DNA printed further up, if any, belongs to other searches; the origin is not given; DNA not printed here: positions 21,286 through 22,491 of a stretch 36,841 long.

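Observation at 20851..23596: Two radical-SAM enzymes bracketed by two DUF5680-like paralogs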

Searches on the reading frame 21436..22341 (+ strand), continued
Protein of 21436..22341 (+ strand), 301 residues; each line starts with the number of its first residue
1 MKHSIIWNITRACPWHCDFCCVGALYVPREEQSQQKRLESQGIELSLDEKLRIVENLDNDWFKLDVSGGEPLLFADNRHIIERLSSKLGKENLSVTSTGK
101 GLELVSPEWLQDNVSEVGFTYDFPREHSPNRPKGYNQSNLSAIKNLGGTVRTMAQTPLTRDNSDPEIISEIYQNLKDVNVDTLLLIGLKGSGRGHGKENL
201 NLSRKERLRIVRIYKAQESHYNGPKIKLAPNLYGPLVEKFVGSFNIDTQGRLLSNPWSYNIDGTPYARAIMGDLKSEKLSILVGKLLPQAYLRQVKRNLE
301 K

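Call 97: search_protein_representatives(alignment_id=A1)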
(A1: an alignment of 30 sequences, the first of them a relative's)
Query: 30 sequences, 289 profile positions. Proteins with E-value up to 0.001 (for the whole library): 4949; up to 1e-10: 408; up to 1e-30: 96. The best 150 are listed.
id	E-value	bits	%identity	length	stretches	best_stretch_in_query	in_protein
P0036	3.2e-143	492.9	-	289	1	1-289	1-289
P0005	1.1e-124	432.0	-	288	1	1-272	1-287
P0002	2.4e-114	398.1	-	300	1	2-289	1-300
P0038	2.5e-113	394.8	-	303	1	1-288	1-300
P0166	8.2e-98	343.8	-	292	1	1-286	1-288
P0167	2.2e-88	312.9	-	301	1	3-270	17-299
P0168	1.4e-76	274.2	-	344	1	4-272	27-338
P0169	1.9e-76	273.7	-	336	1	5-279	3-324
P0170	2.3e-74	266.9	-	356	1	3-274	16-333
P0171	4.4e-74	266.0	-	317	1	4-287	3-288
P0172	4.1e-71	256.2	-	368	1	3-286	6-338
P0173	2.0e-70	254.0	-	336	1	4-283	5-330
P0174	3.9e-69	249.7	-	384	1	3-272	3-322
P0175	1.9e-66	240.9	-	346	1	4-287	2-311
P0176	1.2e-65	238.3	-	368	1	4-286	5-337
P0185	3.7e-59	217.0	-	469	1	3-283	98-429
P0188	5.3e-58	213.2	-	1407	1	5-284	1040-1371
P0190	2.5e-57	211.0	-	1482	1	4-286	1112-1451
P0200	4.6e-52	193.7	-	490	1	4-279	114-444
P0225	4.1e-40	154.5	-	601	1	5-270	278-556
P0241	2.2e-35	139.0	-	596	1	3-283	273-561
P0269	1.7e-28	116.3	-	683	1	5-283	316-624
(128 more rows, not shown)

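Call 98: search_protein_families(library=pfam, proteins=[P0188, P0190, P0225, P0241, P0269, L040:5194-7044:+, P0185, P0200, P0168, P0172], max_evalue=0.001)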
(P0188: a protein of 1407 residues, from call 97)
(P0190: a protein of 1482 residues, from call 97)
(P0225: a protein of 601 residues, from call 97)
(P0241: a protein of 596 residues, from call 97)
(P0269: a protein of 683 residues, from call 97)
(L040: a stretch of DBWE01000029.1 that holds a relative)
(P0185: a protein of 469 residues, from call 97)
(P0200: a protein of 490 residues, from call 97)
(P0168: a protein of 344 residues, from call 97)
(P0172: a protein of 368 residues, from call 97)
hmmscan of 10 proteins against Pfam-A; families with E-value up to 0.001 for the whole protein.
P0188 (1407 aa): 3 families
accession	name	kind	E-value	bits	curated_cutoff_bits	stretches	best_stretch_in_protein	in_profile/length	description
PF13646.12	HEAT_2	-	1.1e-15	58.1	27.7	1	778-836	1-58/88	HEAT repeats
PF13676.11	TIR_2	-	5.6e-14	53.1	28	1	13-121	1-109/122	TIR domain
PF02985.28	HEAT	-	4.4e-08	33.1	23.5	0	646-668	7-29/31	HEAT repeat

P0190 (1482 aa): 3 families
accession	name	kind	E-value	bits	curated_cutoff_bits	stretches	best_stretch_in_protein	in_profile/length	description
PF13646.12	HEAT_2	-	4.2e-10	40.2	27.7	0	622-677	5-59/88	HEAT repeats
PF13191.12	AAA_16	-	3.8e-05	24.7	32.6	1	258-366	25-158/167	AAA ATPase domain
PF13401.12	AAA_22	-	0.00045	21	27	0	260-389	8-128/130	AAA domain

P0225 (601 aa): 3 families
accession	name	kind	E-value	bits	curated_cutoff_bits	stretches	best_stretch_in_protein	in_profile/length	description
PF04055.27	Radical_SAM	-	1.4e-09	38.8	29.5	1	282-428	2-154/166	Radical SAM superfamily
PF13353.11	Fer4_12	-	1.4e-07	32.3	22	1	285-396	13-125/137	4Fe-4S single cluster domain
PF13186.11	SPASM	-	1.1e-05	26.1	21.5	1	512-577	1-63/67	Iron-sulfur cluster-binding domain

P0241 (596 aa): 3 families
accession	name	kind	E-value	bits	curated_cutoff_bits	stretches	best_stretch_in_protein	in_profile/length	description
PF04055.27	Radical_SAM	-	3e-12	47.5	29.5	1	279-423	2-155/166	Radical SAM superfamily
PF13353.11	Fer4_12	-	1.6e-05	25.7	22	1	282-381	13-114/137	4Fe-4S single cluster domain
PF13186.11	SPASM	-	1.9e-05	25.3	21.5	1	502-564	1-63/67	Iron-sulfur cluster-binding domain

P0269 (683 aa): 3 families
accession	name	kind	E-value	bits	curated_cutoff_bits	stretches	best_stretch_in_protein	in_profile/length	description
PF04055.27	Radical_SAM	-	3.3e-12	47.3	29.5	1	320-470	2-152/166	Radical SAM superfamily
PF13353.11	Fer4_12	-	3.5e-06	27.8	22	1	322-431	12-121/137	4Fe-4S single cluster domain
PF13186.11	SPASM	-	5.3e-06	27.1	21.5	1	559-638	1-66/67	Iron-sulfur cluster-binding domain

L040:5194-7044:+ (616 aa): 2 families
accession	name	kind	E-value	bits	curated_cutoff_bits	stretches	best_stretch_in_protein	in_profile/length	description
PF13353.11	Fer4_12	-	6.1e-10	40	22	1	276-386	13-122/137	4Fe-4S single cluster domain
PF04055.27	Radical_SAM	-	7.3e-07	29.9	29.5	1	273-418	2-139/166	Radical SAM superfamily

P0185 (469 aa): 0 families

P0200 (490 aa): 0 families

P0168 (344 aa): 1 family
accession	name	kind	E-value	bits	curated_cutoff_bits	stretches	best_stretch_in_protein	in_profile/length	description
PF04055.27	Radical_SAM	-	1.5e-06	28.9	29.5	1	32-175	2-115/166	Radical SAM superfamily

P0172 (368 aa): 2 families
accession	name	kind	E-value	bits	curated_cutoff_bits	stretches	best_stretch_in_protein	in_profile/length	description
PF04055.27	Radical_SAM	-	4.6e-05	24.1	29.5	1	12-130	2-88/166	Radical SAM superfamily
PF13186.11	SPASM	-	0.00069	20.3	21.5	0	276-334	1-55/67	Iron-sulfur cluster-binding domain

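Call 100: list_cluster_members(proteins=[P0188, P0190, P0172, P0166, P0185, P0200])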
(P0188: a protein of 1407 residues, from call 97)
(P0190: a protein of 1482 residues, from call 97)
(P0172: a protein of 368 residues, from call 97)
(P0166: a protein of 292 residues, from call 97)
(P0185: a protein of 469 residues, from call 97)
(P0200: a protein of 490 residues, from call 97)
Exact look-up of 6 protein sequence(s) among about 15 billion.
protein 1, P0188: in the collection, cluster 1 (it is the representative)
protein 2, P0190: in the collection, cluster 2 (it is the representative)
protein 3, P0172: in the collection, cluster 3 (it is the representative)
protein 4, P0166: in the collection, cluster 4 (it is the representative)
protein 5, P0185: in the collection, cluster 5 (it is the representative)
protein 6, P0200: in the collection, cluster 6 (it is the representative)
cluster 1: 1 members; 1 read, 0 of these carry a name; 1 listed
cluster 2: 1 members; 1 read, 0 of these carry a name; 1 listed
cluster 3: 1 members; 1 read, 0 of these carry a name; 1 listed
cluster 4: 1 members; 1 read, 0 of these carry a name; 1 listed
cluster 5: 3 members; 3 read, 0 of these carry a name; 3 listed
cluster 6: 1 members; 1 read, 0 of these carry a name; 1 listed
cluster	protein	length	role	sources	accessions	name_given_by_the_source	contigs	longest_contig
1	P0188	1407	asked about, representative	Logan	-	-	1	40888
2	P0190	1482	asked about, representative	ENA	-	-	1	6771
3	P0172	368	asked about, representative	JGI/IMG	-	-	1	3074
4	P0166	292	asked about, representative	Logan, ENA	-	-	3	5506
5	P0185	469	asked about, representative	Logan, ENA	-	-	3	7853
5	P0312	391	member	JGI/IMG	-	-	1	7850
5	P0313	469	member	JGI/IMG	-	-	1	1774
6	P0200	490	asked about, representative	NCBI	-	-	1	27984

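Call 101: find_encoding_contigs(protein=P0188, flank=8000, max_places=2)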
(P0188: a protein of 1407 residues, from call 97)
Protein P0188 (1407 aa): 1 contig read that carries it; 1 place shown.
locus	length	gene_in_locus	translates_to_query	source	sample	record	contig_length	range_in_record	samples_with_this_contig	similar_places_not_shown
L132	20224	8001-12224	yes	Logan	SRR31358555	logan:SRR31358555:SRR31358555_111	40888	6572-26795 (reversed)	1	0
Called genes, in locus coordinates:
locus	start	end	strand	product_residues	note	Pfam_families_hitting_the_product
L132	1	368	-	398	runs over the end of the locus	PF02534:T4SS-DNA_transf, PF10412:TrwB_AAD_bind, PF12696:TraG-D_C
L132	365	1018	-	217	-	-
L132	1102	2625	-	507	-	PF14362:DUF4407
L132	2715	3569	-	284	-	-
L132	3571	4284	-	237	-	-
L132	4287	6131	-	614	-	PF14464:Prok-JAB (weak), PF00899:ThiF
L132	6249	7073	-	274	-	-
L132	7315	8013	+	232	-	PF00294:PfkB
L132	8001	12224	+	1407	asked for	PF13676:TIR_2, PF02985:HEAT (faint), PF13646:HEAT_2 (weak)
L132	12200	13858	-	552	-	PF02511:Thy1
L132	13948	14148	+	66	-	-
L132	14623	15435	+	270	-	PF04760:IF2_N, PF01582:TIR (weak), PF13676:TIR_2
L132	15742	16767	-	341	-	PF00682:HMGL-like, PF07836:DmpG_comm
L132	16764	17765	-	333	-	PF01118:Semialdhyde_dh, PF09290:AcetDehyd-dimer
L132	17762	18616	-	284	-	PF01557:FAA_hydrolase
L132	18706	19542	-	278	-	PF09339:HTH_IclR, PF12802:MarR_2 (weak), PF26557:Cullin_AB (weak), PF25213:HVO_A0261_N (weak), PF01614:IclR_C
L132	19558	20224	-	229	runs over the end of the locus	PF00392:GntR, PF07729:FCD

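Call 102: find_encoding_contigs(protein=P0190, flank=8000, max_places=2)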
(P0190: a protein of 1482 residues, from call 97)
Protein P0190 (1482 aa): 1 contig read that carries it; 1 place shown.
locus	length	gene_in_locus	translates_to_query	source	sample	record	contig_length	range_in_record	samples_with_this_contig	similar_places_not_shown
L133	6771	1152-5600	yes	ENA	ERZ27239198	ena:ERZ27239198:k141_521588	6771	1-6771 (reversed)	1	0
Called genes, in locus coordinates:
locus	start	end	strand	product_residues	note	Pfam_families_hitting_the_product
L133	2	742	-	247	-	?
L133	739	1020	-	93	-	-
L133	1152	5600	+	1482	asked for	PF13646:HEAT_2 (faint)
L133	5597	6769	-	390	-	?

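Call 103: find_encoding_contigs(protein=P0200, flank=7000, max_places=2)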
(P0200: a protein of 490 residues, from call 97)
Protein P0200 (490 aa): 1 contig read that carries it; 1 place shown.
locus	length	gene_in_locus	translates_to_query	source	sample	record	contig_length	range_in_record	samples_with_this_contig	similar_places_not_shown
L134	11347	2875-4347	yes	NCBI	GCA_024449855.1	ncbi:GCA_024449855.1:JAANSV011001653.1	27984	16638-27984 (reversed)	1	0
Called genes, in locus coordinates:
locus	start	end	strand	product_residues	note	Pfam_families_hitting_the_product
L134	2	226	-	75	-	?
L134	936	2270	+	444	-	PF13701:DDE_Tnp_1_4, PF01609:DDE_Tnp_1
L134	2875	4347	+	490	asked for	-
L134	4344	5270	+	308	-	-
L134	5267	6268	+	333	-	-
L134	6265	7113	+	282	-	PF04055:Radical_SAM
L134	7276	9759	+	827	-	-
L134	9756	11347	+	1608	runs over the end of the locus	-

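Call 105: search_protein_families(library=pfam, proteins=[L132:12200-13858:-, L134:4344-5270:+, L134:5267-6268:+, L134:7276-9759:+, L134:9756-11345:+, L029:5108-5968:+, L033:5144-5986:+, L133:2-742:-, L132:7315-8013:+, L134:2875-4347:+], max_evalue=0.01)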
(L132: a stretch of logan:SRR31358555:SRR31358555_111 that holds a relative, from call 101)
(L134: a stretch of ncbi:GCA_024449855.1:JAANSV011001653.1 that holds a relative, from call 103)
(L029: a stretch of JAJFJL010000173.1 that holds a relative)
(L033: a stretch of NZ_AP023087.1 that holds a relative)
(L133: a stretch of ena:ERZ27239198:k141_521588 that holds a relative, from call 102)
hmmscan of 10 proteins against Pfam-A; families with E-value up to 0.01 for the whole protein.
L132:12200-13858:- (552 aa): 1 family
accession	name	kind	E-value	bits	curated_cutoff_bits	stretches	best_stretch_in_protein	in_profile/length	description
PF02511.20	Thy1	-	1.7e-38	132.8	24.8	2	91-279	31-191/191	Thymidylate synthase complementing protein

L134:4344-5270:+ (308 aa): 0 families

L134:5267-6268:+ (333 aa): 0 families

L134:7276-9759:+ (827 aa): 0 families

L134:9756-11345:+ (530 aa): 0 families

L029:5108-5968:+ (286 aa): 0 families

L033:5144-5986:+ (280 aa): 0 families

L133:2-742:- (247 aa): 0 families

L132:7315-8013:+ (232 aa): 1 family
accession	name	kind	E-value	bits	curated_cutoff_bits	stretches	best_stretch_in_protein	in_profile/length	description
PF00294.29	PfkB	-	7.8e-09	35.7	25.8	1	118-221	176-292/302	pfkB family carbohydrate kinase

L134:2875-4347:+ (490 aa): 0 families

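Call 114: search_protein_families(library=pfam, proteins=[L017:5899-10569:-, L017:2967-3590:+, L019:4865-5884:+, L019:8294-10003:+, L022:341-1303:+, L022:4114-4848:+, L023:1944-2654:+, L023:5585-6202:+, L016:2658-3158:-, L016:3271-4518:-], max_evalue=0.001)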
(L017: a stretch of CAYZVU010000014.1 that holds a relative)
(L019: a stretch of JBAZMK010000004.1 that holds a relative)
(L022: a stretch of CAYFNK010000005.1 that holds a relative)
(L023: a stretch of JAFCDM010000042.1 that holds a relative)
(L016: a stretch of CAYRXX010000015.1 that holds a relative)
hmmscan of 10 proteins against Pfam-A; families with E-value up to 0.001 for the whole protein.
L017:5899-10569:- (1556 aa): 6 families
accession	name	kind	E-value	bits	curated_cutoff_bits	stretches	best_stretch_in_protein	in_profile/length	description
PF05048.19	NosD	-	7.8e-21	74.9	23.6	2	187-339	67-211/212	Periplasmic copper-binding protein (NosD)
PF13229.12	Beta_helix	-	5.7e-15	55.7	25.9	2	102-224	20-138/158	Right handed beta helix region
PF13570.13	Beta-prop_ACSF4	-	2.8e-10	40.6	133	1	3-73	88-160/329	Beta-alanine-activating enzyme, beta-propeller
PF13360.13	PQQ_2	-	3.9e-07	30.4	27.6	1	10-74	26-89/233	Outer membrane protein assembly factor BamB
PF01079.26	Hint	-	4.6e-05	23.5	29.7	1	378-452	9-89/213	Hint module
PF14890.11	Intein_splicing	-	0.00088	19.5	35.8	0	389-527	70-155/155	Intein splicing domain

L017:2967-3590:+ (207 aa): 0 families

L019:4865-5884:+ (339 aa): 0 families

L019:8294-10003:+ (569 aa): 8 families
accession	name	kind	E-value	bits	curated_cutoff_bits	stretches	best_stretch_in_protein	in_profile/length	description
PF04055.27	Radical_SAM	-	5.3e-21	75.9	29.5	1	54-186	1-147/166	Radical SAM superfamily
PF13847.12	Methyltransf_31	-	1.3e-13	51.3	27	1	391-491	5-119/145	Methyltransferase domain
PF13649.12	Methyltransf_25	-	6.1e-12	46.5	27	1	394-471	2-86/97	Methyltransferase domain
PF13489.12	Methyltransf_23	-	5e-09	36.5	27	1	388-498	21-124/164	Methyltransferase domain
PF08241.18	Methyltransf_11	-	1.4e-08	35.7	21.2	1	395-469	2-81/95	Methyltransferase domain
PF08242.18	Methyltransf_12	-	1.8e-07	32.2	30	1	394-474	1-91/98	Methyltransferase domain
PF13186.11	SPASM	-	1.3e-05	25.8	21.5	1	252-313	1-66/67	Iron-sulfur cluster-binding domain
PF02353.26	CMAS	-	0.00052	19.8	27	0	388-476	60-154/273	Mycolic acid cyclopropane synthetase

L022:341-1303:+ (320 aa): 2 families
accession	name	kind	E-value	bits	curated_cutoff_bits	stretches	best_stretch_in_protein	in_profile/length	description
PF13610.12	DDE_Tnp_IS240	-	4.5e-08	33.8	27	1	160-286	22-139/139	DDE domain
PF00665.32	rve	-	0.00067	20.3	32.6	0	145-232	18-96/102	Integrase core domain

L022:4114-4848:+ (244 aa): 1 family
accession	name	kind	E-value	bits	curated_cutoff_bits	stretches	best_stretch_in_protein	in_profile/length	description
PF01978.25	TrmB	-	2.1e-08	34.3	25.6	1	184-230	12-58/68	Sugar-specific transcriptional regulator TrmB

L023:1944-2654:+ (236 aa): 0 families

L023:5585-6202:+ (205 aa): 1 family
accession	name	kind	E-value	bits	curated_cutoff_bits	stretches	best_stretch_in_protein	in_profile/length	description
PF02223.23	Thymidylate_kin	-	1.7e-16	60.9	27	1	8-193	1-180/185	Thymidylate kinase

L016:2658-3158:- (166 aa): 1 family
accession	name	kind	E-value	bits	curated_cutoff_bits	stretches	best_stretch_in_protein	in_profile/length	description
PF01037.27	AsnC_trans_reg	-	3e-05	24.3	25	1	24-75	8-60/73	Lrp/AsnC ligand binding domain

L016:3271-4518:- (415 aa): 2 families
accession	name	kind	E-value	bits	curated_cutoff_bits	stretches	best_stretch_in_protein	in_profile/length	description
PF00291.31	PALP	-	1.3e-79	268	35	1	20-310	4-295/295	Pyridoxal-phosphate dependent enzyme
PF00585.24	Thr_dehydrat_C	-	5.1e-19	68.3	27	1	328-414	6-91/91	C-terminal regulatory domain of Threonine dehydratase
